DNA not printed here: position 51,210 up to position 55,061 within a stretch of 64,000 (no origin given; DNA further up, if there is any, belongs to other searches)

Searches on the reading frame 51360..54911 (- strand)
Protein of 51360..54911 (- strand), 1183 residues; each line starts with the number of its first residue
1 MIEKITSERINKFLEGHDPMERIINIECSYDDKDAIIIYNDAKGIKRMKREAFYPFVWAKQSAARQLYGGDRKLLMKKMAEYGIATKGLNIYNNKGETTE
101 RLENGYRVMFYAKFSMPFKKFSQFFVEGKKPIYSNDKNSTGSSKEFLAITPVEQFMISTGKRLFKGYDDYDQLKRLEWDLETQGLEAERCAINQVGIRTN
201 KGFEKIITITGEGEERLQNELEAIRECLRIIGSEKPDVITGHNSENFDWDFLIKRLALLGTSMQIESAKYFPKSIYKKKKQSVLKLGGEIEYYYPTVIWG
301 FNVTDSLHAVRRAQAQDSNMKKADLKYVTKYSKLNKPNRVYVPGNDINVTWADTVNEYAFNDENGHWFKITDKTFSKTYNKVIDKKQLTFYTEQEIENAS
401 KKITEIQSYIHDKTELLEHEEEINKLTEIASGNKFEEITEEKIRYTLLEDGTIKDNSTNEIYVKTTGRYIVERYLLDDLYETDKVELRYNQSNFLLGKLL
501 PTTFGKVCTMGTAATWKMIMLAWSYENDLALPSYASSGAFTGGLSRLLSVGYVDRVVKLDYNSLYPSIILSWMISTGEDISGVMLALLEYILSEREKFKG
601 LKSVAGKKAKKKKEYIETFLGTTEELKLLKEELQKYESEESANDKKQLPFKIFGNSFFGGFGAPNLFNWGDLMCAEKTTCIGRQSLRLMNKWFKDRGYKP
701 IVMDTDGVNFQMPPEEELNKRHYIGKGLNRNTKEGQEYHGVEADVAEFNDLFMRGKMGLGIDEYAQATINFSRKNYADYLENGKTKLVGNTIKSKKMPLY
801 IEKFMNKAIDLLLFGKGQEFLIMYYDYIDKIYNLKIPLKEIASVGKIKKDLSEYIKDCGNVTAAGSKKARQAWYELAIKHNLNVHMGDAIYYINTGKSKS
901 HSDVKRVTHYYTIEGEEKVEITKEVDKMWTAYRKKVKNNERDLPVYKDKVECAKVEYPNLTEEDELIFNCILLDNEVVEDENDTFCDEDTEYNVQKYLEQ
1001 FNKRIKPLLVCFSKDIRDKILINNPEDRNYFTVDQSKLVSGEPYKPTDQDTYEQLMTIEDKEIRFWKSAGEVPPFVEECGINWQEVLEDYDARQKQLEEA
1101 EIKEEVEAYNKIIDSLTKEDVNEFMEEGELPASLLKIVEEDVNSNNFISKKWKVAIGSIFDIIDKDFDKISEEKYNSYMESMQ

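Call 42: search_protein_families(library=phrogs, proteins=[window:51360-54911:-], max_evalue=0.00001)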
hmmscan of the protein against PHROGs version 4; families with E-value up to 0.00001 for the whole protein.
window:51360-54911:- (1183 aa): 1 family
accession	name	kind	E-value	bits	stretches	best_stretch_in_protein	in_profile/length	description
phrog_262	-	DNA, RNA and nucleotide metabolism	3.8e-56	191.7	2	32-575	18-418/856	DNA polymerase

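Call 43: search_dna_similar(query=window:51360-54911:-, collection=phages, mode=protein, max_rows=12)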
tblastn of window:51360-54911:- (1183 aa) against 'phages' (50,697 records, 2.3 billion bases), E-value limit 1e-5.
Records with a match: 10; places in all: 10; records where one place covers at least 80% of the query: 0.
Best place of each record, by identity: <60% 10.
By first word of the organism name: Salinibacter 10.
By host as written in the record: Salinibacter ruber M8 4; Salinibacter ruber M31 4; - 2.
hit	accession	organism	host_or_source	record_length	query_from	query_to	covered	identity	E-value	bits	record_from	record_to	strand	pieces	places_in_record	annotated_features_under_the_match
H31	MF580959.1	Salinibacter phage M8CRM-1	Salinibacter ruber M8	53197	468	937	40%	26.6%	3e-23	113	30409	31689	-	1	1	DNA polymerase elongation subunit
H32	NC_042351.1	Salinibacter phage M8CRM-1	Salinibacter ruber M8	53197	468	937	40%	26.6%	3e-23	113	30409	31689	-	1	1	DNA polymerase elongation subunit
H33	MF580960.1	Salinibacter phage M31CC-1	Salinibacter ruber M31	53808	468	937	40%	26.6%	7e-23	112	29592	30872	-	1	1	DNA polymerase elongation subunit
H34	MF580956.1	Salinibacter phage M8CC-19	Salinibacter ruber M8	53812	468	937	40%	26.6%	7e-23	112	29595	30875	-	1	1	DNA polymerase elongation subunit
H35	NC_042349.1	Salinibacter phage M8CC-19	Salinibacter ruber M8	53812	468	937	40%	26.6%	7e-23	112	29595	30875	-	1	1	DNA polymerase elongation subunit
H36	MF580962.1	Salinibacter virus M31CR41-3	Salinibacter ruber M31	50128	152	362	18%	28.6%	2e-8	65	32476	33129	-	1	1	DNA polymerase elongation subunit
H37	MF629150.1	Salinibacter phage SRUTV-1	-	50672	152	362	18%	28.6%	2e-8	65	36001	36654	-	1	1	DNA polymerase elongation subunit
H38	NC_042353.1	Salinibacter phage SRUTV-1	-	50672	152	362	18%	28.6%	2e-8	65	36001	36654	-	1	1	DNA polymerase elongation subunit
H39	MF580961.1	Salinibacter phage M31CR41-2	Salinibacter ruber M31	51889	152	362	18%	28.6%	3e-8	65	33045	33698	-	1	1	DNA polymerase elongation subunit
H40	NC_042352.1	Salinibacter phage M31CR41-2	Salinibacter ruber M31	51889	152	362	18%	28.6%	3e-8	65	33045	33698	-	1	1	DNA polymerase elongation subunit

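Call 63: search_protein_families(library=pfam, proteins=[window:51360-54911:-], max_evalue=0.001)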
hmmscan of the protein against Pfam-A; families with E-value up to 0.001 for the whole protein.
window:51360-54911:- (1183 aa): 2 families
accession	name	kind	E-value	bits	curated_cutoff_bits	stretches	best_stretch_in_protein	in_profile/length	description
PF03104.25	DNA_pol_B_exo1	-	4.3e-08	33.3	23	1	210-259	138-182/242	DNA polymerase family B, exonuclease domain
PF00136.26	DNA_pol_B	-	2.2e-07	30.5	23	1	507-696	6-202/453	DNA polymerase family B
